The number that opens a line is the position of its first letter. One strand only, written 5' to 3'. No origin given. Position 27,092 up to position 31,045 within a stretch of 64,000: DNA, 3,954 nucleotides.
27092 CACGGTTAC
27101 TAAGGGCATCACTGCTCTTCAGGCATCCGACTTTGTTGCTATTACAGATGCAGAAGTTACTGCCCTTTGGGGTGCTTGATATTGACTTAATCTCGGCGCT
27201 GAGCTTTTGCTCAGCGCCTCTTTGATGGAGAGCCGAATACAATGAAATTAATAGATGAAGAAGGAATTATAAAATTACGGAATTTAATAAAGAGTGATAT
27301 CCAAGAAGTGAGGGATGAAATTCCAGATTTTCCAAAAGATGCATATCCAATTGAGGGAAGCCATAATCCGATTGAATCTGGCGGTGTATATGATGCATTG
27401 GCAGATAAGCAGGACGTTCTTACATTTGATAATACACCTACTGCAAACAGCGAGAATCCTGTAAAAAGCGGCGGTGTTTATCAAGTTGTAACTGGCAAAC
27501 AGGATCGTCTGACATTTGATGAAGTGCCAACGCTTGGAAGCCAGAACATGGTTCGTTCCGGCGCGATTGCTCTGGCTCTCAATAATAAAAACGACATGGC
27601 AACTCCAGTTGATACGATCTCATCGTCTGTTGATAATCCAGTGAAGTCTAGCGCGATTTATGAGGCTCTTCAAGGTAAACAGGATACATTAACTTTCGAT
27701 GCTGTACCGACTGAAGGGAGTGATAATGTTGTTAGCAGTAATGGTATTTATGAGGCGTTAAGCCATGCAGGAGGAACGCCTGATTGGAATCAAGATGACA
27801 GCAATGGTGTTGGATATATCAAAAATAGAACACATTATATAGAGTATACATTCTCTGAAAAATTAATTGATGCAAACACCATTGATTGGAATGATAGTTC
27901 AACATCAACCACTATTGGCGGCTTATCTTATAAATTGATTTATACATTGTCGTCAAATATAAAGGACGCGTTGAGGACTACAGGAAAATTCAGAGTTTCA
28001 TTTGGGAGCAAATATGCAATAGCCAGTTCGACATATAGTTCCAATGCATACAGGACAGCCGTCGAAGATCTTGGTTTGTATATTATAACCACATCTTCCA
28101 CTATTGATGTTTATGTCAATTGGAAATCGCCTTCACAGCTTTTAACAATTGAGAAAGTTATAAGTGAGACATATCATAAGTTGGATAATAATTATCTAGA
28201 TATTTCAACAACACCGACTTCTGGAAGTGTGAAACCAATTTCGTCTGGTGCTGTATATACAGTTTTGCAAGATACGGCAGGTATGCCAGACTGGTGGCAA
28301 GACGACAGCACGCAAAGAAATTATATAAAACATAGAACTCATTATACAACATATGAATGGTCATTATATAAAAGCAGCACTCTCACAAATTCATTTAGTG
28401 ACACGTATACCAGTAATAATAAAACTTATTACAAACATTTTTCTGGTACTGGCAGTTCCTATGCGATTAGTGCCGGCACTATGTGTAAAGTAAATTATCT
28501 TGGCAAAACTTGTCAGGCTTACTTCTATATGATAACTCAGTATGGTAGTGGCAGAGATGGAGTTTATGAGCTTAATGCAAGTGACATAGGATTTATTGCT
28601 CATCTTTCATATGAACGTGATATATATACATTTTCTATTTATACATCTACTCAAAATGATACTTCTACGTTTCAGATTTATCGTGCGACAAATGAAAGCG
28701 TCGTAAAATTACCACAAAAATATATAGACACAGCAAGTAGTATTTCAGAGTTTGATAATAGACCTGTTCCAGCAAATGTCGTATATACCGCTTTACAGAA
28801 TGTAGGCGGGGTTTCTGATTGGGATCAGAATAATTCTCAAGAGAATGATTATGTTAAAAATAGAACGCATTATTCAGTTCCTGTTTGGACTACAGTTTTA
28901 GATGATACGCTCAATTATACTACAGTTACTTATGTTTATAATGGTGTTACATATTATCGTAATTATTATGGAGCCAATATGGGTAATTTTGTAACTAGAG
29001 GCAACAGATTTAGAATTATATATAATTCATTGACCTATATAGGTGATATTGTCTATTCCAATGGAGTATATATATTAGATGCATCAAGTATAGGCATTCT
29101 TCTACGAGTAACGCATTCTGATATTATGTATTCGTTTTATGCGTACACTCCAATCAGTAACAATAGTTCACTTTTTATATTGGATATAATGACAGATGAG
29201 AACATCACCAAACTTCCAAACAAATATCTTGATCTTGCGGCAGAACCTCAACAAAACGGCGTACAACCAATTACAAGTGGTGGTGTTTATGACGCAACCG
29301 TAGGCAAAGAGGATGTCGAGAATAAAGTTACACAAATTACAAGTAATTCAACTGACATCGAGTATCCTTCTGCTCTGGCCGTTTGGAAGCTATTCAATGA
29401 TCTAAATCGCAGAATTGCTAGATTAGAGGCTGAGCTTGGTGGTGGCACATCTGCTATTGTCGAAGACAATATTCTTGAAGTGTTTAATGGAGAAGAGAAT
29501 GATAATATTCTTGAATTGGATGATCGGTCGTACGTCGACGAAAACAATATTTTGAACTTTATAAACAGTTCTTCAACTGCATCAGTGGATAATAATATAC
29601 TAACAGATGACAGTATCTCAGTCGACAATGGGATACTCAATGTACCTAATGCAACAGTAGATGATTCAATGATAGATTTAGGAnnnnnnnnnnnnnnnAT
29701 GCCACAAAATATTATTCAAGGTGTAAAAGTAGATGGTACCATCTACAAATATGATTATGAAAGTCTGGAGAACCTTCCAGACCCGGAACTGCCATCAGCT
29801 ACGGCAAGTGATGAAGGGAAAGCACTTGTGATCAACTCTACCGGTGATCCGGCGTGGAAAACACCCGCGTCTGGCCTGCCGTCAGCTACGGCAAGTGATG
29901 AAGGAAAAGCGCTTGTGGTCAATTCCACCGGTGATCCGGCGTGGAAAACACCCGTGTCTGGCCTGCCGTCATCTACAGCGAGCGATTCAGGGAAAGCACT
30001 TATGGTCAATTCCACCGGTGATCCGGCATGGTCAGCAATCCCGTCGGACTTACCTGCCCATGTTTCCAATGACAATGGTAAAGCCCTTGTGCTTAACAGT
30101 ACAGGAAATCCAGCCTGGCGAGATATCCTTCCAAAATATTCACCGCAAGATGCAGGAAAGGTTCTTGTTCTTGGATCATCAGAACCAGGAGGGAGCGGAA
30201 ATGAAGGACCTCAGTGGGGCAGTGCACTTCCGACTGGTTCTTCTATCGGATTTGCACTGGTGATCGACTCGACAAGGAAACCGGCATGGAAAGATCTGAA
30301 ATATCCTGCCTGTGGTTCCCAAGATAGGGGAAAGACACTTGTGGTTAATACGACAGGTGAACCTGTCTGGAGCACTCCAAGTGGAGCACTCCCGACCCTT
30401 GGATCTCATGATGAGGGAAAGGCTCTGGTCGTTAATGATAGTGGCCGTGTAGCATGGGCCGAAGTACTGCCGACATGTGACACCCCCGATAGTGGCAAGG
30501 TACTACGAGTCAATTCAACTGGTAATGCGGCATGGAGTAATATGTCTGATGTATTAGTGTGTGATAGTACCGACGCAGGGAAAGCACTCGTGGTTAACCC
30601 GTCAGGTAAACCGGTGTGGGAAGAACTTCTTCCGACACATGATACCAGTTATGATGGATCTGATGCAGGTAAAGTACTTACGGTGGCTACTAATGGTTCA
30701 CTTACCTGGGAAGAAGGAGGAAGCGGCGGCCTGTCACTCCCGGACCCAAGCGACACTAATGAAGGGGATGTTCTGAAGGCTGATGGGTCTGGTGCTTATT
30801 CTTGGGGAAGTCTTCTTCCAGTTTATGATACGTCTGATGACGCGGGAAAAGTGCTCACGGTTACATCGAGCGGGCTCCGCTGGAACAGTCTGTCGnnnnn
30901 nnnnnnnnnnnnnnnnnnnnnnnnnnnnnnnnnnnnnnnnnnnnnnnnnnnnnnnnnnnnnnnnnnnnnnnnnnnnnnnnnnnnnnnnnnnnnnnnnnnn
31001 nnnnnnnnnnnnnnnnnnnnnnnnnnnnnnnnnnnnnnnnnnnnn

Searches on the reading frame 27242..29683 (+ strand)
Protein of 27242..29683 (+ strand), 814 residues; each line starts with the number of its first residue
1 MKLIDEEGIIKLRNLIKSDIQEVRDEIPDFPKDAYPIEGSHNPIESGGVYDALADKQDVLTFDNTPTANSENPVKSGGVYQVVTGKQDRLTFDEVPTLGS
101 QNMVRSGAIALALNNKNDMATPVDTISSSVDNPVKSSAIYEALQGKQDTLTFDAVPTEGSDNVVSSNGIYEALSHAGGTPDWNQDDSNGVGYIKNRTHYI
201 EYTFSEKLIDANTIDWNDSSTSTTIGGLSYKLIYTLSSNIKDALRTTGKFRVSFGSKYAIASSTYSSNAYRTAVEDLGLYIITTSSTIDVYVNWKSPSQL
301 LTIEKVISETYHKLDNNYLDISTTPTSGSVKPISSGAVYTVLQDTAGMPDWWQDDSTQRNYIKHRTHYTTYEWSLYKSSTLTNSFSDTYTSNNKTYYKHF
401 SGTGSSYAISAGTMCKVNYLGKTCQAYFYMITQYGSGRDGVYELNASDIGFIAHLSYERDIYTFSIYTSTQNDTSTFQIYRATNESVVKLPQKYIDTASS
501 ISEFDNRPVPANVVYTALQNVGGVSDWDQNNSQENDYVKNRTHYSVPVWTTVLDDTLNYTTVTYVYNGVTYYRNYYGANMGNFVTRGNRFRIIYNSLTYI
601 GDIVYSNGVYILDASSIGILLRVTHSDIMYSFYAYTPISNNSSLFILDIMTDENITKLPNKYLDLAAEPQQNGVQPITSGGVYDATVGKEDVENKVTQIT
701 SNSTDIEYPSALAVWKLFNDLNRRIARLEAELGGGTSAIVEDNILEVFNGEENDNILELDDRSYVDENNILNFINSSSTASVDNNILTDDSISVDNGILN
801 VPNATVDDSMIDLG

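Call 7: search_protein_families(library=pfam, proteins=[window:27242-29683:+], max_evalue=0.01)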
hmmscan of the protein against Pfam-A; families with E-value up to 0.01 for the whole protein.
window:27242-29683:+ (814 aa): 0 families

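Call 31: search_protein_families(library=phrogs, proteins=[window:27242-29683:+], max_evalue=0.001)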
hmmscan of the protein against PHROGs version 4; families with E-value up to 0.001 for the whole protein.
window:27242-29683:+ (814 aa): 0 families

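Call 32: search_protein_families(library=ncbifam, proteins=[window:27242-29683:+], max_evalue=0.01)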
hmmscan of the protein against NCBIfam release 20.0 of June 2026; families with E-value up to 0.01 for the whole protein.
window:27242-29683:+ (814 aa): 0 families

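Call 70: find_related_loci(query=window:27242-29683:+, collection=viral_contigs, flank=8000)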
Query window:27242-29683:+ (814 aa) in viral_contigs; peptide patterns used: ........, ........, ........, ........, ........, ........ (x = any residue, [..] = any of these).
30 stretches matched a pattern, but none encodes a relative of the query by tblastn (E <= 1e-3).

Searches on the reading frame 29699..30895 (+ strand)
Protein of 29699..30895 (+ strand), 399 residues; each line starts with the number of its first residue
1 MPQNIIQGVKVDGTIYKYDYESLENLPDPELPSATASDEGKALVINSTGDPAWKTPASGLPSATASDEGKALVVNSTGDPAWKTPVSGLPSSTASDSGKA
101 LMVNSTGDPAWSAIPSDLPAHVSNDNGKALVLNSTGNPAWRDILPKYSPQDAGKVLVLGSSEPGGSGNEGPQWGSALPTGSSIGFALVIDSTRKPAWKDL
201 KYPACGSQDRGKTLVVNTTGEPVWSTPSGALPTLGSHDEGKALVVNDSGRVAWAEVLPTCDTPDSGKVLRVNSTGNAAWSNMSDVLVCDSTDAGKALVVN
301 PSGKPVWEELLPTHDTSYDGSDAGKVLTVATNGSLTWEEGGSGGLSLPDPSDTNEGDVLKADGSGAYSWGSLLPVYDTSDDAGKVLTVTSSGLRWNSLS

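Call 7: search_protein_families(library=pfam, proteins=[window:29699-30895:+], max_evalue=0.01)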
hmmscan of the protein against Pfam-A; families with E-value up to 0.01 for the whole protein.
window:29699-30895:+ (399 aa): 3 families
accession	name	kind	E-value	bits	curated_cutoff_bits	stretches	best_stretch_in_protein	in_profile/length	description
PF08386.16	Abhydrolase_4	-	0.0028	18.2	21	0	28-78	23-72/103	TAP-like protein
PF05402.18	PqqD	-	0.0038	18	23.4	0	263-282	7-26/67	Coenzyme PQQ synthesis protein D (PqqD)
PF18278.7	RANK_CRD_2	-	0.0087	16.7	26.8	0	264-277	5-18/41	Receptor activator of the NF-KB cysteine-rich repeat domain 2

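Call 31: search_protein_families(library=phrogs, proteins=[window:29699-30895:+], max_evalue=0.001)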
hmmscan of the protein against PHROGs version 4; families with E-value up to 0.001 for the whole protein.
window:29699-30895:+ (399 aa): 1 family
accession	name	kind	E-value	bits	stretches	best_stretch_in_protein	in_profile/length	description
phrog_35416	-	unknown function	4.5e-06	27.2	1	318-378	188-248/404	-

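Call 32: search_protein_families(library=ncbifam, proteins=[window:29699-30895:+], max_evalue=0.01)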
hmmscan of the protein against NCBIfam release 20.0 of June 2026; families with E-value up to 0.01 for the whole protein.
window:29699-30895:+ (399 aa): 0 families

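Call 71: find_related_loci(query=window:29699-30895:+, collection=viral_contigs, flank=6000)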
Query window:29699-30895:+ (399 aa) in viral_contigs; peptide patterns used: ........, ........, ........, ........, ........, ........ (x = any residue, [..] = any of these).
8 stretches matched a pattern, but none encodes a relative of the query by tblastn (E <= 1e-3).

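Call 76: find_homologous_proteins(query=window:29699-30895:+)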
Query window:29699-30895:+ (399 aa): 57 proteins with E <= 0.001 among 8000 candidates.
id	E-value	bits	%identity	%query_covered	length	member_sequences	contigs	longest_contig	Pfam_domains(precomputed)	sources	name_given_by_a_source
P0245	7.3e-162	557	80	71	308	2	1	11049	-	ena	-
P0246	6.5e-115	403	52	98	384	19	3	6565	-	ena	-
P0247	4.6e-102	360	47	84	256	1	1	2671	-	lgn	-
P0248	3.1e-95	338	52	71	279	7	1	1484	-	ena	-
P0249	1.9e-84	302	47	70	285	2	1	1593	-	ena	-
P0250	1.3e-80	290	57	45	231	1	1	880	-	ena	-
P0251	1.2e-79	286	43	70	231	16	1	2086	-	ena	-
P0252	4.5e-78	281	43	68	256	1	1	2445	-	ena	-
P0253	8.2e-64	234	48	50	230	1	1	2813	-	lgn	-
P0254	9.4e-64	234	45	68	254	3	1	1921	-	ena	-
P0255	2.8e-41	160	36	85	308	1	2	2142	-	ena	-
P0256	2.0e-40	157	37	85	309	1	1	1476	-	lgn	-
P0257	7.0e-40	156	39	83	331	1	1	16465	-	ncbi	-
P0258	1.6e-39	154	38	70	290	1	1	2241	-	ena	-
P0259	5.2e-37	146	36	84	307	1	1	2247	-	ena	-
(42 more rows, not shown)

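Call 85: predict_structure(alignment_id=A5)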
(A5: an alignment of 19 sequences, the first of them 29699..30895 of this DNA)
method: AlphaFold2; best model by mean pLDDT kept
length: 399 residues; sequences in the alignment: 19
mean_pLDDT: 59.2   pTM: 0.22
mean pLDDT of the five models: 59.2, 58.9, 57.9, 56.7, 53.4
residues with pLDDT >= 90: 3; 70-90: 73; 50-70: 227; < 50: 96
segments of 3 or more residues with pLDDT < 50: 1-11, 16-18, 20-27, 87-90, 161-168, 176-203, 209-211, 257-261, 314-318, 341-344
pLDDT, mean of each block of 10 residues (from residue 1): 41 51 48 75 72 70 70 66 58 56 53 56 51 58 63 55 47 53 40 43 50 54 55 59 57 55 54 59 58 61 64 48 56 59 58 73 75 82 87 82
secondary structure, 60 per line:
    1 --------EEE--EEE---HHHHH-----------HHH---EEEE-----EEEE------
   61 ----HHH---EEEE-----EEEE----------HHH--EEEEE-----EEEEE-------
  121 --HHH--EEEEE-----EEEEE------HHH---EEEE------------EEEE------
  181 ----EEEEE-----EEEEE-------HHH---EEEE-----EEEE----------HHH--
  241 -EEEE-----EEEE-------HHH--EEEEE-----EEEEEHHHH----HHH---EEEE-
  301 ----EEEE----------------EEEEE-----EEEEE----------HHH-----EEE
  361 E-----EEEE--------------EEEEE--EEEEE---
elements in order: E9-11 E14-16 H20-24 E42-45 E51-54 E71-74 E80-83 E99-103 E109-113 E128-132 E138-142 E155-158 E171-174 E185-189 E195-199 E213-216 E222-225 E242-245 E251-254 E267-271 E277-281 H282-285 E296-299 E305-308 E325-329 E335-339 E358-361 E367-370 E385-389 E392-396
